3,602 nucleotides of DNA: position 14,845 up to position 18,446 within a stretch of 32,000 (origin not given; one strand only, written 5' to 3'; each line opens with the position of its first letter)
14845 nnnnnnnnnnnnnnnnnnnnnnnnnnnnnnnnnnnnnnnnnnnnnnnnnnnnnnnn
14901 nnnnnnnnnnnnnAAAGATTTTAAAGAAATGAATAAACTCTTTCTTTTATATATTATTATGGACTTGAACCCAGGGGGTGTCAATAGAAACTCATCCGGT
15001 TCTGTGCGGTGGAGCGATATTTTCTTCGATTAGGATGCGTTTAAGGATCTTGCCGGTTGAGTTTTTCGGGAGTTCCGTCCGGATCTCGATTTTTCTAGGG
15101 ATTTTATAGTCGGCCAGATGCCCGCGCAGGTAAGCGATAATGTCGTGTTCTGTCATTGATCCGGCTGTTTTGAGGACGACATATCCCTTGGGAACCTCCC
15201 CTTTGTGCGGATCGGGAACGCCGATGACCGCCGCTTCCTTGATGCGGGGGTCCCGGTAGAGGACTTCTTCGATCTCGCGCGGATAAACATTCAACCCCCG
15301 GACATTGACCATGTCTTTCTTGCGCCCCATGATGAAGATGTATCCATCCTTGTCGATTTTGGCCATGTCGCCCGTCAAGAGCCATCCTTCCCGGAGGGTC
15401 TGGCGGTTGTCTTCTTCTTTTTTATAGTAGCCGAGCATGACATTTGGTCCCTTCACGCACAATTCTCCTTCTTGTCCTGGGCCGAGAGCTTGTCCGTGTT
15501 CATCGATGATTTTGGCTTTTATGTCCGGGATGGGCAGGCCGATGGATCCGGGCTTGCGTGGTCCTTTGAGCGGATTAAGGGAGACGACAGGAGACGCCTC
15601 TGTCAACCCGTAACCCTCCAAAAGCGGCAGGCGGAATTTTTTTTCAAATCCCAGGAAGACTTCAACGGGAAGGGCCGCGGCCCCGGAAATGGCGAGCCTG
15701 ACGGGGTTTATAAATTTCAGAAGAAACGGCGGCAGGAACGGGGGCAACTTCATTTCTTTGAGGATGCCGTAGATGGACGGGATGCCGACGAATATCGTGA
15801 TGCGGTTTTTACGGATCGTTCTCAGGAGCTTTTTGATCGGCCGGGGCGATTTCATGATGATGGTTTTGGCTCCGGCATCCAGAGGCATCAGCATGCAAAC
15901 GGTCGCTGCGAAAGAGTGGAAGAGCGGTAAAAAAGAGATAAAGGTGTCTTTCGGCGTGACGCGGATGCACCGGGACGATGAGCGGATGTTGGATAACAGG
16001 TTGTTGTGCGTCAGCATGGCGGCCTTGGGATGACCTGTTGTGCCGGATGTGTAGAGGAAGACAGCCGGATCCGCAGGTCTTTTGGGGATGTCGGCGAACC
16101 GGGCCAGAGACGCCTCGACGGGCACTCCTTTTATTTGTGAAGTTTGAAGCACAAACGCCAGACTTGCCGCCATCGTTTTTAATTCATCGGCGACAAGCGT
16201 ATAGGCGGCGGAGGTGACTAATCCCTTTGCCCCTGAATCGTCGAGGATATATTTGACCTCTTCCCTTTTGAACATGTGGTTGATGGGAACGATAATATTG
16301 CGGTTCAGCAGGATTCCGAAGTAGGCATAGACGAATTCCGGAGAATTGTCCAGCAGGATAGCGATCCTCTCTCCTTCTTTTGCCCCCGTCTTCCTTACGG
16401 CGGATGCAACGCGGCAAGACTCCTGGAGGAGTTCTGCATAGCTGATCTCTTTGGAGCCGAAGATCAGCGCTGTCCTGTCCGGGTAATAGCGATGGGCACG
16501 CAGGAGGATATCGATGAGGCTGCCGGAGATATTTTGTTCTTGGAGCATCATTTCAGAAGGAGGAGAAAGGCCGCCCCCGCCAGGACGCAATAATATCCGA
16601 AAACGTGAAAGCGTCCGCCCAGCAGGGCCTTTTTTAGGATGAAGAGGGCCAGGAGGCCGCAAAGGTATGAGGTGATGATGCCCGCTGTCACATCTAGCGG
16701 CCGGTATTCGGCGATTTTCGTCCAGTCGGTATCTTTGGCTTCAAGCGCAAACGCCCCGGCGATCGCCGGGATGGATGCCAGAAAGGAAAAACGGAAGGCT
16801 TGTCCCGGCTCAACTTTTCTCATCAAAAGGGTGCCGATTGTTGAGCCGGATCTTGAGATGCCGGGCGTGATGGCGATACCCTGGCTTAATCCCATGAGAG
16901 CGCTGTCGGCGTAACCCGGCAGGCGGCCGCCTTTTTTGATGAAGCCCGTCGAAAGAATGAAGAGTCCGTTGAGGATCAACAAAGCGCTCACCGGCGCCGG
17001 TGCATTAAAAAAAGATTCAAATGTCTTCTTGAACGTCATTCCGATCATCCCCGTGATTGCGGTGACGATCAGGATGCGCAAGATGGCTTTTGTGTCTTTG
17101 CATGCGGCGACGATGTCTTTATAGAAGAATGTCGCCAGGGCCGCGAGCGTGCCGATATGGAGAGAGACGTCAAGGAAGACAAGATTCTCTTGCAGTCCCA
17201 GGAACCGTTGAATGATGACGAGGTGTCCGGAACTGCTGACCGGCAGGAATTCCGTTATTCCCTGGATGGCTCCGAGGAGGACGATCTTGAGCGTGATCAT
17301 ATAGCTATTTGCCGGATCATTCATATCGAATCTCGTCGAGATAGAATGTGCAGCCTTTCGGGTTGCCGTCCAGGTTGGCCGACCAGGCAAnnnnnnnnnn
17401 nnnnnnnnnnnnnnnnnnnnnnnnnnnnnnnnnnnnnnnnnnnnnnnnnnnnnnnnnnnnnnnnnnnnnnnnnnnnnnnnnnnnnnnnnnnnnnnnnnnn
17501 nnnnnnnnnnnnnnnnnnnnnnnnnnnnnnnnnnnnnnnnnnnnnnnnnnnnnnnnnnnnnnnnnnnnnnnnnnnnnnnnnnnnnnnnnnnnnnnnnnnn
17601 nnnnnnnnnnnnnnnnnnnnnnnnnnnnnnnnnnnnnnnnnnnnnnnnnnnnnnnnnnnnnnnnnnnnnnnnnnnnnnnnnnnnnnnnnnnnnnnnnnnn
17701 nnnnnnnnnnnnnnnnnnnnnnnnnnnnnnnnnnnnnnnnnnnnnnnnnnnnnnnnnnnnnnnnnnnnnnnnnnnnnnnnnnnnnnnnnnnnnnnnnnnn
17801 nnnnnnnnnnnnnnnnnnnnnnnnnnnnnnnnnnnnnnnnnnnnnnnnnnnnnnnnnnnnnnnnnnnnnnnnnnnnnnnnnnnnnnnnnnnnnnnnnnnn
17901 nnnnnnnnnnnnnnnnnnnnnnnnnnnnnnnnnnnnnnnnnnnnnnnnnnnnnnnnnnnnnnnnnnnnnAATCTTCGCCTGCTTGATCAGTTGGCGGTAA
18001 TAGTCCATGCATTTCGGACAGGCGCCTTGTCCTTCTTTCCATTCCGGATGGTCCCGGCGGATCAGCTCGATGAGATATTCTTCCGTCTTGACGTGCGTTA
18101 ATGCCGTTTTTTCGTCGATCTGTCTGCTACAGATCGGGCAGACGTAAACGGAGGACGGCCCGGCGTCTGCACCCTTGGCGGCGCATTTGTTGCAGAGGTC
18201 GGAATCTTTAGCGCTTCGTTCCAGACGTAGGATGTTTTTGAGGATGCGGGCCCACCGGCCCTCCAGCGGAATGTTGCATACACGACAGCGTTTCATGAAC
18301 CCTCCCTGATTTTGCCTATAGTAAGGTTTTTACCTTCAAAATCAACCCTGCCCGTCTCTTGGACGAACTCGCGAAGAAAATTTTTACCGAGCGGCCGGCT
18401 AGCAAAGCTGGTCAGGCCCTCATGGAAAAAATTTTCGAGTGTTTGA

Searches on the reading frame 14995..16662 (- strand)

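Call 85: search_protein_families(library=pfam, proteins=[window:14995-16662:-], max_evalue=0.001)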
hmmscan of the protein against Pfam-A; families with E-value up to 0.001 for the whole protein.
window:14995-16662:- (556 aa): 2 families
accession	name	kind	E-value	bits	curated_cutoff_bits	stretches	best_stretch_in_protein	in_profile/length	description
PF00501.34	AMP-binding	-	4.8e-93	312.5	29.9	1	58-413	6-384/384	AMP-binding enzyme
PF13193.12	AMP-binding_C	-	3.1e-22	79.7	24.5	1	463-538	1-76/76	AMP-binding enzyme C-terminal domain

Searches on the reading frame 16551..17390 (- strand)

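Call 85: search_protein_families(library=pfam, proteins=[window:16551-17390:-], max_evalue=0.001)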
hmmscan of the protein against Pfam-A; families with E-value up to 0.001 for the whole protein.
window:16551-17390:- (280 aa): 1 family
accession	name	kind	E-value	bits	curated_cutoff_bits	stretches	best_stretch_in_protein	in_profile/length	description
PF02673.24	BacA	-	5.7e-56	190.5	33.4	1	37-273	2-256/257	Bacitracin resistance protein BacA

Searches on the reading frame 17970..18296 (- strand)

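Call 86: search_protein_families(library=pfam, proteins=[window:17970-18296:-], max_evalue=0.001)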
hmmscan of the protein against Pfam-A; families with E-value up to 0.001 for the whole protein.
window:17970-18296:- (109 aa): 1 family
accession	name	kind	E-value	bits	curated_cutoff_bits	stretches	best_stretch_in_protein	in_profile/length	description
PF05605.18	zf-Di19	-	0.00043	20.9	27.5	0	48-70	29-50/54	Drought induced 19 protein (Di19), zinc-binding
